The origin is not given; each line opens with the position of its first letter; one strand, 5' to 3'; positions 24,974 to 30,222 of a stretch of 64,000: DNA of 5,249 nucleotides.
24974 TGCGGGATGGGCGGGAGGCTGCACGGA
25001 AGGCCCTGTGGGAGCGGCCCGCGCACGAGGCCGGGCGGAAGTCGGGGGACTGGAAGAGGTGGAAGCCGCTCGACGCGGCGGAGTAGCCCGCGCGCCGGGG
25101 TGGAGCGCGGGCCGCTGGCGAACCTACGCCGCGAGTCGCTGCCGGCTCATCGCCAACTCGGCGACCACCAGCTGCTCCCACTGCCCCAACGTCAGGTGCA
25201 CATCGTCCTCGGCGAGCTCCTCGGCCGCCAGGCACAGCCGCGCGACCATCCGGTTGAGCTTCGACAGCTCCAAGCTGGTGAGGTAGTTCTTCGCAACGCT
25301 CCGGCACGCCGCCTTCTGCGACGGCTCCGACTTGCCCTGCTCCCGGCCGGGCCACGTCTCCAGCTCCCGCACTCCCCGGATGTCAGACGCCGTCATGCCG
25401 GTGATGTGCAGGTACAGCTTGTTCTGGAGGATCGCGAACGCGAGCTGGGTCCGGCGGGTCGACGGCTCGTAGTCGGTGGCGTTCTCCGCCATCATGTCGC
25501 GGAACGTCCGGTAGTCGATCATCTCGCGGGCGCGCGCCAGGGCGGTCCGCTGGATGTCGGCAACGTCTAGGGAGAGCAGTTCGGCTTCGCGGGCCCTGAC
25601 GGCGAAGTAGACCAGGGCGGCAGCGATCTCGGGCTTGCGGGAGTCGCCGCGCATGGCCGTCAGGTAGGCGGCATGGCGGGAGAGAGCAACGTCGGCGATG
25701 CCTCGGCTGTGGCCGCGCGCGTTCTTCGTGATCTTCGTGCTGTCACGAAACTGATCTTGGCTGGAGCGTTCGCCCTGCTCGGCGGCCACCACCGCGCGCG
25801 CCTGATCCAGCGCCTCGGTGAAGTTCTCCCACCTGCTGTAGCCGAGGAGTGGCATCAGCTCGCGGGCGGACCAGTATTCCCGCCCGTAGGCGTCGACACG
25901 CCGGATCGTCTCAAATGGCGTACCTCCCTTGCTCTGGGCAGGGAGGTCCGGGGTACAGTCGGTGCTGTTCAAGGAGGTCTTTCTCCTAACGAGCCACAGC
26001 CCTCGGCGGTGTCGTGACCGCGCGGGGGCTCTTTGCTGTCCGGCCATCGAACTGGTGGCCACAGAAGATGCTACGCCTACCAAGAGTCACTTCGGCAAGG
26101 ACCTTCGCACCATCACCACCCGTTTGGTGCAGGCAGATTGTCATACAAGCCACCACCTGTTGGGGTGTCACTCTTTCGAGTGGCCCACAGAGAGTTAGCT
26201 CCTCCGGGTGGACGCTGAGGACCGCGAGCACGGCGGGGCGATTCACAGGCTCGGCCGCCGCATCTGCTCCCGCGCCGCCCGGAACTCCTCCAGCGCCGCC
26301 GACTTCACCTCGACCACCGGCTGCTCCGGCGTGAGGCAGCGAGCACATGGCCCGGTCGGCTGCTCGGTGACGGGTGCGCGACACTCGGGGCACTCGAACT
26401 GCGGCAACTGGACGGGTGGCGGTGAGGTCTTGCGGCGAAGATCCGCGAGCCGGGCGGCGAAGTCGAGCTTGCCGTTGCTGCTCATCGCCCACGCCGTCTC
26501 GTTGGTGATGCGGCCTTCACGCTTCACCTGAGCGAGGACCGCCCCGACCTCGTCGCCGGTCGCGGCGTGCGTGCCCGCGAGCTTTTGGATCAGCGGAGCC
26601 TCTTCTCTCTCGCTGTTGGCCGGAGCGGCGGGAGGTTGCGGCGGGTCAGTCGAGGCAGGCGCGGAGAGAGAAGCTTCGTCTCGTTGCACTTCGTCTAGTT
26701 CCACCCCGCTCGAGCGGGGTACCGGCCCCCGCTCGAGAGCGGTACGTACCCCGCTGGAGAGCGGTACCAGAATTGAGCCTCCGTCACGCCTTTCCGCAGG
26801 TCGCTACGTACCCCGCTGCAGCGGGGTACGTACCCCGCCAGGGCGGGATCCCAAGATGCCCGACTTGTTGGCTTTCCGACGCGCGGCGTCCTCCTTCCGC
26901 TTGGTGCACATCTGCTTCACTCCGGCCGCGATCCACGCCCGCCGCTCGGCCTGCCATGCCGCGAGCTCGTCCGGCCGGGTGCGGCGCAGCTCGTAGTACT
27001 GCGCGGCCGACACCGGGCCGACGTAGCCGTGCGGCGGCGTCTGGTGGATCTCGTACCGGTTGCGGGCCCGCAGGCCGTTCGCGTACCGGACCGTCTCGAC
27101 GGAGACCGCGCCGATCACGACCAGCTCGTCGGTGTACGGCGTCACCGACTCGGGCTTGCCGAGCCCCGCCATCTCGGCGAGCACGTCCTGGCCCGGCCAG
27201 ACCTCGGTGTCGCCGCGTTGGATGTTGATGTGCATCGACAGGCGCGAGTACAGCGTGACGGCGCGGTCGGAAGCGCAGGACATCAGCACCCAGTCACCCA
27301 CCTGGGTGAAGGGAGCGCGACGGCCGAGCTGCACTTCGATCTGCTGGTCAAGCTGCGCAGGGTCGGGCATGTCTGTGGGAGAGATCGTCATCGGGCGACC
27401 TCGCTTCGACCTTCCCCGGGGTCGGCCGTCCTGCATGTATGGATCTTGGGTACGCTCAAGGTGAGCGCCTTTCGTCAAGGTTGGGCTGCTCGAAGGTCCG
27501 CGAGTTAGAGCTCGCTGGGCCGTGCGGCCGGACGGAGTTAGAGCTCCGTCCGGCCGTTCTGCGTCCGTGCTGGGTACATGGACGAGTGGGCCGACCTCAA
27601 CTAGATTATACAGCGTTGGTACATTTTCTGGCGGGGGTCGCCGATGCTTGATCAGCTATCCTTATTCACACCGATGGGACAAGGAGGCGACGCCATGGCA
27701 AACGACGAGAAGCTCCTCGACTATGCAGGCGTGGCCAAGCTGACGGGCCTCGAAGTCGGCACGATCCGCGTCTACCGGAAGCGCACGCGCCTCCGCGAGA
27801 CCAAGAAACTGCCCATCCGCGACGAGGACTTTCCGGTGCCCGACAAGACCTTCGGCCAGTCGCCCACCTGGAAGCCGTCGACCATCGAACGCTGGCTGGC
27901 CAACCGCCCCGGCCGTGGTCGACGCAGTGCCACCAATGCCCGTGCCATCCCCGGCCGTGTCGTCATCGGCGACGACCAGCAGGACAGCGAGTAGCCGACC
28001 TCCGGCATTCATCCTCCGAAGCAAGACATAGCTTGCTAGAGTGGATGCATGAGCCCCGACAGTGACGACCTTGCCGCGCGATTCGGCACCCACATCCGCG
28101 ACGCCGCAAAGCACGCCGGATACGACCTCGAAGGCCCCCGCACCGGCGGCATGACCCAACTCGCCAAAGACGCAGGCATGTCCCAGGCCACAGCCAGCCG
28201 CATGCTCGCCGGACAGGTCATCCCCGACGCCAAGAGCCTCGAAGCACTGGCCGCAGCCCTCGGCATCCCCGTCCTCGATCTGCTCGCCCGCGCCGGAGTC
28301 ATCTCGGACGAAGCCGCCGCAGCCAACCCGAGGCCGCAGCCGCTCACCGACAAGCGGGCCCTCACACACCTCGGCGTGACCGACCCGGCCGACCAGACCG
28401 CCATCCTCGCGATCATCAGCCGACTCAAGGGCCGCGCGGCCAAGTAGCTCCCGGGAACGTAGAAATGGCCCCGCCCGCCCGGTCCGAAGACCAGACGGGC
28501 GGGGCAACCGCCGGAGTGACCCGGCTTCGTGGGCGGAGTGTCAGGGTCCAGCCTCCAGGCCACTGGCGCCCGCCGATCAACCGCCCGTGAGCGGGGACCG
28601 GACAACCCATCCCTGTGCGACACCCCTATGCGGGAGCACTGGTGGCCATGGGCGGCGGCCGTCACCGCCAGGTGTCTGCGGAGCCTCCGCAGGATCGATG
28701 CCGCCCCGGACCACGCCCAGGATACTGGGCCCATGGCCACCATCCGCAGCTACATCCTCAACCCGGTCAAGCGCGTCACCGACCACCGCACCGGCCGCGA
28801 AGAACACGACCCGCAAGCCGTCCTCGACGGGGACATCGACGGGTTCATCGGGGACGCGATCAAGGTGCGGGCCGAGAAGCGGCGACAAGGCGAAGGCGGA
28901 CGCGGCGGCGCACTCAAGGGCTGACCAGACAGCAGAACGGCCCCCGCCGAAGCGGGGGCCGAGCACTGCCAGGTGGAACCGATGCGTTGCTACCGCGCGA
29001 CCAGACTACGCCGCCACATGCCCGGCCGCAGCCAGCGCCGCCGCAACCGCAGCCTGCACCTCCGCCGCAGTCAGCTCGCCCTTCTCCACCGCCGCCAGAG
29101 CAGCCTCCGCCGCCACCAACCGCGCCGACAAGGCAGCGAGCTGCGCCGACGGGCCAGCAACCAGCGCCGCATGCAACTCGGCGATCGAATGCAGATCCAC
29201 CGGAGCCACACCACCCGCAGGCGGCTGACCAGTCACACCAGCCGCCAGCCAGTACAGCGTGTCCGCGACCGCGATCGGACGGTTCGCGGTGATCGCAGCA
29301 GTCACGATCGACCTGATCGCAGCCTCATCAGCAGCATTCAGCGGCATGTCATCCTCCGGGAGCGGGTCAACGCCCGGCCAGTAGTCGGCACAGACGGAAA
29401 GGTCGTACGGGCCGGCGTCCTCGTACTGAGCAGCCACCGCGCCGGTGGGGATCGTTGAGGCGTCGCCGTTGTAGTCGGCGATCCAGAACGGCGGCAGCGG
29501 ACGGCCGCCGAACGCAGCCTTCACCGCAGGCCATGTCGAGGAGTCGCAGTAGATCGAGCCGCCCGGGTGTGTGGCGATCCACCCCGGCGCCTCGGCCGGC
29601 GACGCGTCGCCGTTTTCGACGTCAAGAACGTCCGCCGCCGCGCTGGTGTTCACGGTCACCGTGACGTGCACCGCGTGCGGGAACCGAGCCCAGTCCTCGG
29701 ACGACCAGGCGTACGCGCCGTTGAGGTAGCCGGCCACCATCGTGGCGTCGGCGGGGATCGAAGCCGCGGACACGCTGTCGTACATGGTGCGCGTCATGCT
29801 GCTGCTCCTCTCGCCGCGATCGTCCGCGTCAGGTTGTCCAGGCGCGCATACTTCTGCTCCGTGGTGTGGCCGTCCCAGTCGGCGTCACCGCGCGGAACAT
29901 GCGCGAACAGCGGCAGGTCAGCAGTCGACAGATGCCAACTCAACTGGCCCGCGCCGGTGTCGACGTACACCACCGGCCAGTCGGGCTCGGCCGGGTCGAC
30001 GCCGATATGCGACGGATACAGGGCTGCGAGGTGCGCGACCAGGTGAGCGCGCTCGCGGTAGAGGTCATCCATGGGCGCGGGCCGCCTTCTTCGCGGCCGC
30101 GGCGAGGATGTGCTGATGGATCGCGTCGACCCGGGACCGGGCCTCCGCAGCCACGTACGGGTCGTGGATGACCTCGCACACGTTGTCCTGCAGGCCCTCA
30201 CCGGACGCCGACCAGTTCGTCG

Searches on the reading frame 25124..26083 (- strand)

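Call 74: search_protein_families(library=padloc, proteins=[window:25124-26083:-], max_evalue=0.01)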
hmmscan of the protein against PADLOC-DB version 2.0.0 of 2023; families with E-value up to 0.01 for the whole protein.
window:25124-26083:- (319 aa): 11 families
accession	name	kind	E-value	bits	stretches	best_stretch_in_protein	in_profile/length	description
PDLC04919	PDC-S13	-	4.3e-38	129.1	1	54-240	10-186/281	-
PDLC04871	PDC-S05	-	3.2e-35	119.9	2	55-171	12-126/468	-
PDLC03083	Specificity_I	-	7.5e-20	68.6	1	57-229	6-173/717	Type I specificity subunit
PDLC04864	PDC-S05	-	1e-17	62.3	1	183-305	90-212/277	-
PDLC04851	PDC-S05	-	1.1e-17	62.1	1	184-315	156-290/342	-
PDLC04852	PDC-S05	-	2.1e-17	61.1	1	184-312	156-284/346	-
PDLC04853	PDC-S05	-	1.9e-16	58.2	1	184-315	150-281/336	-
PDLC04868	PDC-S05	-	1.4e-14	52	1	183-312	152-284/335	-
PDLC04843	PDC-S05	-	2.1e-11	41.6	1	182-317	145-280/330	-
PDLC04870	PDC-S05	-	5.7e-05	20.6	1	184-236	152-203/214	-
PDLC04918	PDC-S13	-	8.3e-05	20.7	1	57-99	12-54/214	-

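Call 75: search_protein_families(library=phrogs, proteins=[window:25124-26083:-], max_evalue=0.001)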
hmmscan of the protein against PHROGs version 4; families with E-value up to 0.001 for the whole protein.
window:25124-26083:- (319 aa): 2 families
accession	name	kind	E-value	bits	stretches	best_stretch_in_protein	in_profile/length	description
phrog_8036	-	unknown function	1.7e-28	100.7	1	64-241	28-195/290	-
phrog_130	-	transcription regulation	0.00019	21.6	1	57-148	165-240/480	anti-repressor Ant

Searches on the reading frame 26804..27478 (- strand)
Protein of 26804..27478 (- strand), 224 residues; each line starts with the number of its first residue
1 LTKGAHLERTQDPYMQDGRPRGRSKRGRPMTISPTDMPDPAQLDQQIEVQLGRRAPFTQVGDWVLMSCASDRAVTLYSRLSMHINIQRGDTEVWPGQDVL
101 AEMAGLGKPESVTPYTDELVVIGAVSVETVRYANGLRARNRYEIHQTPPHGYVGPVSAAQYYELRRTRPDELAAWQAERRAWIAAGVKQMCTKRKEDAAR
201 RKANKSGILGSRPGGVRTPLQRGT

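Call 42: search_protein_families(library=pfam, proteins=[window:26804-27478:-], max_evalue=0.001)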
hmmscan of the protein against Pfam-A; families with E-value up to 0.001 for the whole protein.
window:26804-27478:- (224 aa): 0 families

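Call 74: search_protein_families(library=padloc, proteins=[window:26804-27478:-], max_evalue=0.01)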
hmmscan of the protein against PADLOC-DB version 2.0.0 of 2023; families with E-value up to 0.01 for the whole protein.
window:26804-27478:- (224 aa): 0 families

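Call 75: search_protein_families(library=phrogs, proteins=[window:26804-27478:-], max_evalue=0.001)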
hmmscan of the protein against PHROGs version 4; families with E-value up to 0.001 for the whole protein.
window:26804-27478:- (224 aa): 1 family
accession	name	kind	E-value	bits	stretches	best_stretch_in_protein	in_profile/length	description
phrog_16198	-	transcription regulation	0.00069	20.7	0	64-143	10-81/85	transcriptional repressor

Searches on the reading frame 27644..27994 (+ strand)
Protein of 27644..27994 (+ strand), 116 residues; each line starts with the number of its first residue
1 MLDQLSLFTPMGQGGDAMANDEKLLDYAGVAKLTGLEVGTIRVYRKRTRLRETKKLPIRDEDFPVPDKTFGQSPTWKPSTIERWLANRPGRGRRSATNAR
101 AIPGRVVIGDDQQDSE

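Call 42: search_protein_families(library=pfam, proteins=[window:27644-27994:+], max_evalue=0.001)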
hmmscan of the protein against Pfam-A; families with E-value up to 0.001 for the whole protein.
window:27644-27994:+ (116 aa): 0 families

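Call 74: search_protein_families(library=padloc, proteins=[window:27644-27994:+], max_evalue=0.01)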
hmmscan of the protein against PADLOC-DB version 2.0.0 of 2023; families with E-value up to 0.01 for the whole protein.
window:27644-27994:+ (116 aa): 0 families

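Call 75: search_protein_families(library=phrogs, proteins=[window:27644-27994:+], max_evalue=0.001)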
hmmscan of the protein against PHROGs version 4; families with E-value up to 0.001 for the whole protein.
window:27644-27994:+ (116 aa): 4 families
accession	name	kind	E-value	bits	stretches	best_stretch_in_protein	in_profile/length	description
phrog_597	-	DNA, RNA and nucleotide metabolism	1.2e-21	78.6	1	11-99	99-175/200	DNA binding protein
phrog_66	-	integration and excision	5.5e-06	27.3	1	17-104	86-159/412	excisionase and transcriptional regulator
phrog_35838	-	unknown function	0.0004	21.5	1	24-91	9-76/82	-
phrog_2620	-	integration and excision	0.00062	20.7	0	19-88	74-135/187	excisionase and transcriptional regulator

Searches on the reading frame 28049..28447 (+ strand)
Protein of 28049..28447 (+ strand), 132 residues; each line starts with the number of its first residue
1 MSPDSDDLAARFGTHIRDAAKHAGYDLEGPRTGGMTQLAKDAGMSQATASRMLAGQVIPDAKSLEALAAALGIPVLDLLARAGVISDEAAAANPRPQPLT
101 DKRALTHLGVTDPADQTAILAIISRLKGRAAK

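Call 74: search_protein_families(library=padloc, proteins=[window:28049-28447:+], max_evalue=0.01)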
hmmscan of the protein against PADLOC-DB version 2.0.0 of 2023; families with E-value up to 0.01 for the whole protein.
window:28049-28447:+ (132 aa): 6 families
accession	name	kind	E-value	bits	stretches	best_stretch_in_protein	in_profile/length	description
PDLC04142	capH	-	1.3e-05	24.2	1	10-126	5-98/103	capH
PDLC03946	RmrA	-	0.00071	16.4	1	36-75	19-58/357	-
PDLC03951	RmrA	-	0.003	14.6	1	36-80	25-69/400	-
PDLC03956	RmrA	-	0.0034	14.5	1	33-74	23-64/399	-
PDLC02926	HTH_VI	-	0.0043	15.3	1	36-79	18-61/92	-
PDLC04133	mad1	-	0.0068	14.7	0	35-56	8-29/60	mads_1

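Call 75: search_protein_families(library=phrogs, proteins=[window:28049-28447:+], max_evalue=0.001)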
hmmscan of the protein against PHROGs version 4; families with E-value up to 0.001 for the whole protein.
window:28049-28447:+ (132 aa): 11 families
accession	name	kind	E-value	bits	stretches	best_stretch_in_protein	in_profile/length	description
phrog_3949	-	transcription regulation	6.6e-16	59.7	1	9-124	10-122/161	transcriptional repressor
phrog_13326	-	unknown function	6.4e-09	37.1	1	36-81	11-56/151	-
phrog_4583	-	transcription regulation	6.7e-08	33.4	1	36-83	27-74/81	transcriptional repressor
phrog_8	-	transcription regulation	1.6e-07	32.1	1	36-89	174-226/346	transcriptional regulator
phrog_4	-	transcription regulation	2e-07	31.3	1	34-96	147-205/400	transcriptional repressor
phrog_2328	-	transcription regulation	2.7e-06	28.2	1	36-83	32-79/128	transcriptional repressor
phrog_2439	-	transcription regulation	3.2e-05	24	1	34-75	22-63/367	transcriptional regulator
phrog_9103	-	transcription regulation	5.4e-05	24.2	1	36-81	26-70/78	transcriptional repressor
phrog_4268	-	transcription regulation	7.5e-05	23.9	1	32-73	46-87/96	transcriptional repressor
phrog_13730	-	transcription regulation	0.00078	20.2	1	27-101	20-96/133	transcriptional repressor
phrog_7241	-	transcription regulation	0.001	20.2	0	34-79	74-121/122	transcriptional regulator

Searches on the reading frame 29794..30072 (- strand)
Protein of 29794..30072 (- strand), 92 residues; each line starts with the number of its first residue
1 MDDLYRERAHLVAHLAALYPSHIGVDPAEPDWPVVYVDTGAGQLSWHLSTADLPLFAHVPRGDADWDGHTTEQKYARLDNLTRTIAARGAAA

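Call 75: search_protein_families(library=phrogs, proteins=[window:29794-30072:-], max_evalue=0.001)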
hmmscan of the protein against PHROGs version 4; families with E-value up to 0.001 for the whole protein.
window:29794-30072:- (92 aa): 3 families
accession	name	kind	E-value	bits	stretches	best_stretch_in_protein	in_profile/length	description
phrog_16023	-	unknown function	4.3e-09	37.7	1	27-82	66-119/128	-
phrog_3392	-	unknown function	4.9e-09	37.4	1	31-85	252-307/310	-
phrog_26338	-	unknown function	2.5e-08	34.8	1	4-84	87-165/177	-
